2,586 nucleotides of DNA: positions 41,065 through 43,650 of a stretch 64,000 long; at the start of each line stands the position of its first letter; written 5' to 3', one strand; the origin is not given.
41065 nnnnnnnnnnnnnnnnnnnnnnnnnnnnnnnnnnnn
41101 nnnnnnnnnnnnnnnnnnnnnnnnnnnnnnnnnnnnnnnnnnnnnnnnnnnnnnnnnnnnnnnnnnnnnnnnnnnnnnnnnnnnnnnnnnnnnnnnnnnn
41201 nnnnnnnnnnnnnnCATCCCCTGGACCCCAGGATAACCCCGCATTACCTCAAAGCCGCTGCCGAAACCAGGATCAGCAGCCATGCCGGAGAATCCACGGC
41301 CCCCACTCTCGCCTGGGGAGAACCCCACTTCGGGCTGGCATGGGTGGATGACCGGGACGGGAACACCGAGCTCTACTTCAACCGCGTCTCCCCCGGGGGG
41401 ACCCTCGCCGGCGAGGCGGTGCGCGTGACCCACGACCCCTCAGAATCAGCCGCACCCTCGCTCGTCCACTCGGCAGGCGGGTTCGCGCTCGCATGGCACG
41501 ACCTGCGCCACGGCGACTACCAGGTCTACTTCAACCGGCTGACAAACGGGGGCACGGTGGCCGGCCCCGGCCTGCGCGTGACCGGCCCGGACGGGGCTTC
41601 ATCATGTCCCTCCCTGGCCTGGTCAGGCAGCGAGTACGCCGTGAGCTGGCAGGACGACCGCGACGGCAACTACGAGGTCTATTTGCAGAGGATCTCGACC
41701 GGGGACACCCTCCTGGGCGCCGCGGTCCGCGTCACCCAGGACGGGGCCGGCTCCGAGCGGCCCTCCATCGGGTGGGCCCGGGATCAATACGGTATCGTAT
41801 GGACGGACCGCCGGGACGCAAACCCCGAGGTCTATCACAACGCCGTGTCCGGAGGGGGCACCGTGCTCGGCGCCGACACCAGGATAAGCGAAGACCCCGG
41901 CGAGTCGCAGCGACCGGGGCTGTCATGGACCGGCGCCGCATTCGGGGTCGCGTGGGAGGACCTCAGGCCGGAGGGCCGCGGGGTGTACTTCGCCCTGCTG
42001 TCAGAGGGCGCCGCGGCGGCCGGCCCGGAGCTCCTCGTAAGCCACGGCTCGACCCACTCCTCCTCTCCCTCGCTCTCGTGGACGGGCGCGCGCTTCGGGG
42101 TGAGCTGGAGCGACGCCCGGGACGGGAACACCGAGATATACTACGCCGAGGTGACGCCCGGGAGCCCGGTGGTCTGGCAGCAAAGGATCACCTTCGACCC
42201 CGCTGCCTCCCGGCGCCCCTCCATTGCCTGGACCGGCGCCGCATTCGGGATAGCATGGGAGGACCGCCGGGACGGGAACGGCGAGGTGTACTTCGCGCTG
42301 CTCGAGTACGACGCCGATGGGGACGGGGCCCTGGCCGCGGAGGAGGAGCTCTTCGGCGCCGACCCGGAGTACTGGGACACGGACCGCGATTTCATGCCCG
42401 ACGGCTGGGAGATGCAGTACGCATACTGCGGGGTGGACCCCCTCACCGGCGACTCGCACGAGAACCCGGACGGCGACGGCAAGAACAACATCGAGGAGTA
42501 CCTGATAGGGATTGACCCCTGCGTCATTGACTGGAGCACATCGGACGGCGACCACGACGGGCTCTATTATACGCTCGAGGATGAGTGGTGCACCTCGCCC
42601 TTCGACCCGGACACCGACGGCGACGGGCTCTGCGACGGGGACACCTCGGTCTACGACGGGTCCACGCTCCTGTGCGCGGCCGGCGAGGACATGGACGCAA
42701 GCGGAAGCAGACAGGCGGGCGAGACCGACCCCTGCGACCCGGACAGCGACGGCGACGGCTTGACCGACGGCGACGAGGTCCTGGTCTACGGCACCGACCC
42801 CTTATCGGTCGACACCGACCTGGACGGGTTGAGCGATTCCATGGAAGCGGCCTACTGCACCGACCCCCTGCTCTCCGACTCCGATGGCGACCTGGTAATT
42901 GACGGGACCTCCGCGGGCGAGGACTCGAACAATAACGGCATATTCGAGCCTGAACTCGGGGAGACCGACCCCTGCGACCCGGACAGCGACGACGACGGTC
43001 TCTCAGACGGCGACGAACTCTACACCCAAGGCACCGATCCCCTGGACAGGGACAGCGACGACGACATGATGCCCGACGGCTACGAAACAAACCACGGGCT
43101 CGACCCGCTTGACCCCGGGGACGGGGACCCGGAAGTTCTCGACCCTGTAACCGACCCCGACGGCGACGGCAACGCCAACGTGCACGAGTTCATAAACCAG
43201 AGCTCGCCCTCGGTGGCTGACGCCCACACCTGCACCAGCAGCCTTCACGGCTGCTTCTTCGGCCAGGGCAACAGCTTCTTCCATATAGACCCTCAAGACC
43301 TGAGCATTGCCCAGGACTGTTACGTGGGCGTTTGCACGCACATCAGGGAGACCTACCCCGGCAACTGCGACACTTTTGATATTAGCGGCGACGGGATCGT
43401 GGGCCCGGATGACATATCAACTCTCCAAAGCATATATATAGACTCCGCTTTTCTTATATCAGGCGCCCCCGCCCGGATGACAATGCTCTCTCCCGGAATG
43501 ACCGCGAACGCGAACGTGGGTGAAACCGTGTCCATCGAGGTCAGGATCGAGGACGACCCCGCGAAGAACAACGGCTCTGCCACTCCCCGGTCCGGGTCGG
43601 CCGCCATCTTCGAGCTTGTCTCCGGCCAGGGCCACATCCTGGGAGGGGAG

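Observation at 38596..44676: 2026-aa acidic lipoprotein combining a papain-like protease head with Ca-binding TSP3 arrays, two beta-propellers and a dockerin-like motif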

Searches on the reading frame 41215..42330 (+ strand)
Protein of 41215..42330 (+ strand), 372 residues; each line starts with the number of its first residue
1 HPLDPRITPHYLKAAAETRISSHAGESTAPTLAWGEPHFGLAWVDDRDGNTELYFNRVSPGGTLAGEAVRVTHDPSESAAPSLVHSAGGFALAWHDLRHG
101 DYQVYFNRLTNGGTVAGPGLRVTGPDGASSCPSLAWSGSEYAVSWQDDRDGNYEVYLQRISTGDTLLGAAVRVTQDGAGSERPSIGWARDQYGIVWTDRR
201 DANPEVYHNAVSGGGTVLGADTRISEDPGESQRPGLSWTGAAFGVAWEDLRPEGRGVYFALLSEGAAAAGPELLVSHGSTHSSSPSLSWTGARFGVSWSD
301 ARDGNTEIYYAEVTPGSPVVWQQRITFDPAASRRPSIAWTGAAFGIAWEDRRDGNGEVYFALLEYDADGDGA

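Call 18: search_protein_families(library=pfam, proteins=[window:41215-42330:+], max_evalue=10)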
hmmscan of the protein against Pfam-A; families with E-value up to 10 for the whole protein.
window:41215-42330:+ (372 aa): 4 families
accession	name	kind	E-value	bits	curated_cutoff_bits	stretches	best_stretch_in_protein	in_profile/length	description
PF06983.19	3-dmu-9_3-mt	-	0.0017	19.3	24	1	175-196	94-113/116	3-demethylubiquinone-9 3-methyltransferase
PF10342.15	Kre9_KNH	-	0.042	15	24.6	1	138-208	11-87/94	Kre9/KNH-like N-terminal Ig-like domain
PF25091.1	DUF7806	-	0.066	13.8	27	0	39-64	40-64/95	Domain of unknown function (DUF7806)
PF10794.15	DUF2606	-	0.13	12.4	25.4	0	140-163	91-114/134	Protein of unknown function (DUF2606)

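Call 19: find_homologous_proteins(query=window:41230-42324:+, max_evalue=0.001)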
Query window:41230-42324:+ (365 aa): 82 proteins with E <= 0.001 among 8000 candidates.
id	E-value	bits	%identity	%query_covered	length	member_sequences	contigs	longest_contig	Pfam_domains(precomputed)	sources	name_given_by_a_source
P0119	2.2e-93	331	39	96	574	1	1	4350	PF11617.14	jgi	jgi:hypothetical protein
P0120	1.9e-89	318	43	96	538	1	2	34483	PF26549.1,PF11617.14,PF25834.1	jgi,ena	-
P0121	1.8e-88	315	39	96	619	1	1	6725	PF11617.14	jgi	jgi:hypothetical protein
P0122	4.6e-88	314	37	93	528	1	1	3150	PF11617.14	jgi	jgi:hypothetical protein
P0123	5.2e-88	314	40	96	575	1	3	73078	PF11617.14,PF25834.1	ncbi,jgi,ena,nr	ncbi:MAG TPA: putative metal-binding motif-containing protein [bacterium]|nr:putative metal-binding 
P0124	3.4e-87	311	40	100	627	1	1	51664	PF11617.14,PF06003.18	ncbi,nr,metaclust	ncbi:MAG: hypothetical protein A2V67_10620 [Deltaproteobacteria bacterium RBG_13_61_14]|nr:MAG: hypo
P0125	1.3e-86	309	43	96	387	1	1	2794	-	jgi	jgi:hypothetical protein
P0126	4.7e-85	304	42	96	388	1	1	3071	-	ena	-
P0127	3.8e-78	281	41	96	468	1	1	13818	-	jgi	jgi:hypothetical protein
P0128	8.7e-77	277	36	95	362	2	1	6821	-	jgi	jgi:hypothetical protein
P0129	4.0e-76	275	39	96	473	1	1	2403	-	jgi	jgi:hypothetical protein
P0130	1.9e-72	262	33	96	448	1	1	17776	PF11617.14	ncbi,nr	ncbi:MAG: hypothetical protein IRZ16_18585 [Myxococcaceae bacterium]|nr:hypothetical protein [Myxoco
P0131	7.4e-70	254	40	84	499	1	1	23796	PF00526.24,PF11617.14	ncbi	-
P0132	8.5e-70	254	36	98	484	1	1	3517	PF00526.24,PF11617.14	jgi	jgi:hypothetical protein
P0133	3.1e-68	249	36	88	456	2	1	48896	PF18962.8,PF13088.13,PF00630.26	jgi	jgi:hypothetical protein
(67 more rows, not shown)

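Call 30: predict_structure(alignment_id=A1)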
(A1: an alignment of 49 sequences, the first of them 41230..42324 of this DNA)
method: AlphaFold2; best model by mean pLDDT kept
length: 365 residues; sequences in the alignment: 49
mean_pLDDT: 95.4   pTM: 0.93
mean pLDDT of the five models: 95.4, 95.3, 95.3, 95.2, 94.9
residues with pLDDT >= 90: 338; 70-90: 22; 50-70: 4; < 50: 1
segments of 3 or more residues with pLDDT < 50: none
pLDDT, mean of each block of 10 residues (from residue 1): 81 95 98 98 97 97 96 98 98 97 98 97 98 98 97 98 98 96 96 96 97 96 93 95 94 95 93 90 97 96 96 92 96 97 97 97 66
secondary structure, 60 per line:
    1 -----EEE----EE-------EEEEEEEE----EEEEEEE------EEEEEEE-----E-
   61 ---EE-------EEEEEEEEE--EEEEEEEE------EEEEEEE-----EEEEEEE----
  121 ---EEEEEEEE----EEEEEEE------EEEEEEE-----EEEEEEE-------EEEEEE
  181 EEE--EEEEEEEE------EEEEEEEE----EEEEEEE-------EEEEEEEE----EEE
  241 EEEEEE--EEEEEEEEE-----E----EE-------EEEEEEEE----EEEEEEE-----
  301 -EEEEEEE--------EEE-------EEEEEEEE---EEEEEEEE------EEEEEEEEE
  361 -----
elements in order: E6-8 E22-29 E34-40 E47-53 E73-81 E84-91 E98-104 E110-116 E124-131 E136-142 E149-155 E161-167 E175-183 E186-193 E200-207 E212-218 E226-233 E238-246 E249-257 E277-284 E289-295 E302-308 E317-319 E327-334 E338-345 E352-360

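Call 35: fold_search(model_id=the predicted structure, library=pdb)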
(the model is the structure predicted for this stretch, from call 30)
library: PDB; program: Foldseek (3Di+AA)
matches with E <= 10: 1303; with E <= 0.001: 645
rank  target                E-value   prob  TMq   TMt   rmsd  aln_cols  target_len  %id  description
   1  4r40_C                1.0e-09  1.00  0.49  0.45  12.7       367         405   13  Crystal Structure of TolB/Pal complex from Yersinia pestis. (released 2014-09-03)
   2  7roo                  1.7e-09  1.00  0.80  0.46   3.3       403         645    7  Crystal structure of Friedel-Crafts alkylating enzyme CylK from Cylindospermum licheniforme with bromide (released 2022-03-23)
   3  4r40_A                3.0e-09  1.00  0.49  0.44  12.7       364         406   13  Crystal Structure of TolB/Pal complex from Yersinia pestis. (released 2014-09-03)
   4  3iax_A                5.1e-09  1.00  0.49  0.45  13.2       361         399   13  The crystal structure of the TolB box of Colicin A in complex with TolB reveals important differences in the recruitme (released 2009-10-13)
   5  8wjb_B                1.2e-08  1.00  0.50  0.44   9.0       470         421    9  Structural insights into the Langya virus attachment glycoprotein (released 2024-10-02)
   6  2ivz_A                1.3e-08  1.00  0.52  0.49  12.0       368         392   13  Structure of TolB in complex with a peptide of the colicin E9 T- domain (released 2006-08-16)
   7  5mvh                  1.6e-08  1.00  0.69  0.64   5.1       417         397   12  Glycoside Hydrolase BACCELL_00856 (released 2017-04-26)
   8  5mum                  1.7e-08  1.00  0.71  0.66   4.9       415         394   11  Glycoside Hydrolase BACINT_00347 (released 2017-04-26)
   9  7esk_A                2.0e-08  1.00  0.65  0.58   6.7       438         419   13  Crystal structure of a L-rhamnose-alpha-1,4-D-glucuronate lyase from Fusarium oxysporum 12S, Ligand free form (released 2021-08-04)
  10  7esn_A                2.1e-08  1.00  0.62  0.54   6.4       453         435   12  Crystal structure of a L-rhamnose-alpha-1,4-D-glucuronate lyase from Fusarium oxysporum 12S, H105F Rha-GlcA complex (released 2021-08-04)
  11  1crz                  2.2e-08  1.00  0.51  0.47  10.6       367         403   14  CRYSTAL STRUCTURE OF THE E. COLI TOLB PROTEIN (released 2000-08-16)
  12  6pnv                  2.3e-08  1.00  0.46  0.42  11.7       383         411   13  1.42 Angstrom Resolution Crystal Structure of Translocation Protein TolB from Salmonella enterica (released 2019-07-17)
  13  7esl                  2.5e-08  1.00  0.64  0.57   6.7       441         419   13  Crystal structure of a L-rhamnose-alpha-1,4-D-glucuronate lyase from Fusarium oxysporum 12S, N247A N-glycan free form (released 2021-08-04)
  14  3h6j                  3.7e-08  1.00  0.57  0.49   8.0       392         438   11  Crystal structure of a putative neuraminidase from Pseudomonas aeruginosa (released 2009-05-12)
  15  5mul                  4.3e-08  1.00  0.67  0.65   4.9       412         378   12  Glycoside Hydrolase BT3686 bound to Glucuronic Acid (released 2017-04-26)
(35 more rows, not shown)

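Call 80: search_solved_structures(query=A1, max_evalue=1, show_alignments=2)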
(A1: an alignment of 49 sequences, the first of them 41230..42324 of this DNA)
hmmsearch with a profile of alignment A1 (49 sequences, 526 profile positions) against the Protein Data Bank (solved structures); distinct sequences matched with E-value up to 1: 6.
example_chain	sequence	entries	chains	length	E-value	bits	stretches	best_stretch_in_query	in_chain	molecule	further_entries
6gxs_A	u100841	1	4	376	0.0012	20.6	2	309-427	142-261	CV39L lectin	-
7esl_A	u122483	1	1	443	0.082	14.5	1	120-207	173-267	L-rhamnose-alpha-1,4-D-glucuronate lyase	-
7esk_A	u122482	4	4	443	0.097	14.3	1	120-207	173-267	L-Rhamnose-alpha-1,4-D-glucuronate lyase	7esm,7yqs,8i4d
7esn_A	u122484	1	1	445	0.098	14.3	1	120-207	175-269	L-Rhamnose-alpha-1,4-D-glucuronate lyase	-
7lq7_C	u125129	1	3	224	0.38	12.3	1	299-408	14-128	CV503 heavy chain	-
5w7d_A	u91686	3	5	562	0.71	11.4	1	14-76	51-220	Acyloxyacyl hydrolase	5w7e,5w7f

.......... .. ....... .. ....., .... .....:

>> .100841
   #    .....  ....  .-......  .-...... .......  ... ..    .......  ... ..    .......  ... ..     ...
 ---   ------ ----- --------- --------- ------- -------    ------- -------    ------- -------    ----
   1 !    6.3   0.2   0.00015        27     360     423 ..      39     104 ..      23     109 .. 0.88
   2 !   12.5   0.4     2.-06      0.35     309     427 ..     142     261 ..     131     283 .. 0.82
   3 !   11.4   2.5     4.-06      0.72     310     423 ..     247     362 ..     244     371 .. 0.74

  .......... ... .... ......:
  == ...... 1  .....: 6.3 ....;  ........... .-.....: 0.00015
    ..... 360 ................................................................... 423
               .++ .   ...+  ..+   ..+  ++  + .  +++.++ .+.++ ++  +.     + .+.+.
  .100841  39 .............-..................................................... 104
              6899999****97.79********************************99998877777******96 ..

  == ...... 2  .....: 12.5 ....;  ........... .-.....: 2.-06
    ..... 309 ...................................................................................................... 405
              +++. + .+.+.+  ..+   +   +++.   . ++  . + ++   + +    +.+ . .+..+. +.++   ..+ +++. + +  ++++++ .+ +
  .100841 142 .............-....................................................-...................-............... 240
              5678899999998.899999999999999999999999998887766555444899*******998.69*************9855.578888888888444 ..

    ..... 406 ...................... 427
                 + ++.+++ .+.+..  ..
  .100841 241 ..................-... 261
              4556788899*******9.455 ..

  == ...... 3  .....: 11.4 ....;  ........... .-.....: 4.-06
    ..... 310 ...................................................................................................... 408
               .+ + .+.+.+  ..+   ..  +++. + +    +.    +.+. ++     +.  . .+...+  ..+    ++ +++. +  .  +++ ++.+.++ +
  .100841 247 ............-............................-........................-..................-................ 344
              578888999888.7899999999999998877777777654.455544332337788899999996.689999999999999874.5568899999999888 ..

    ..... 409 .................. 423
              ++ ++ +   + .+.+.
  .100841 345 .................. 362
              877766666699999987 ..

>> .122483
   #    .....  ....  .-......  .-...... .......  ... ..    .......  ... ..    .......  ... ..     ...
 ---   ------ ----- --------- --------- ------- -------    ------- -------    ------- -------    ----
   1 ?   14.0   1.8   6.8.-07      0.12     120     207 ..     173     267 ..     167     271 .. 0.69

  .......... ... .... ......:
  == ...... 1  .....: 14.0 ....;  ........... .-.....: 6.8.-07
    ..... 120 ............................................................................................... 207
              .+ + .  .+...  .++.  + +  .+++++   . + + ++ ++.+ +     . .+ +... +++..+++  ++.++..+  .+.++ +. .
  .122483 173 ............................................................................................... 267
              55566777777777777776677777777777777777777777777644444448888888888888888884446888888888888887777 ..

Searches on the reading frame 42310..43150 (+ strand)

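Call 18: search_protein_families(library=pfam, proteins=[window:42310-43150:+], max_evalue=10)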
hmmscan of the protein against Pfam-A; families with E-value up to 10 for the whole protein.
window:42310-43150:+ (280 aa): 1 family
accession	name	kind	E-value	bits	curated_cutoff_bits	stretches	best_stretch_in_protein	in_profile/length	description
PF18884.5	TSP3_bac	-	1.9e-12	47.2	25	4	145-165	1-20/22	Bacterial TSP3 repeat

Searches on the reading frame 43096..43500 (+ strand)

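Call 18: search_protein_families(library=pfam, proteins=[window:43096-43500:+], max_evalue=10)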
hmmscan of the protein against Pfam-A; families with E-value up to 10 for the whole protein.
window:43096-43500:+ (135 aa): 1 family
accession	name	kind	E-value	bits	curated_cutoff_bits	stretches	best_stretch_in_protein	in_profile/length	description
PF00036.39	EF-hand_1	-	0.15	12.1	25.4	1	20-33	10-23/29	EF hand domain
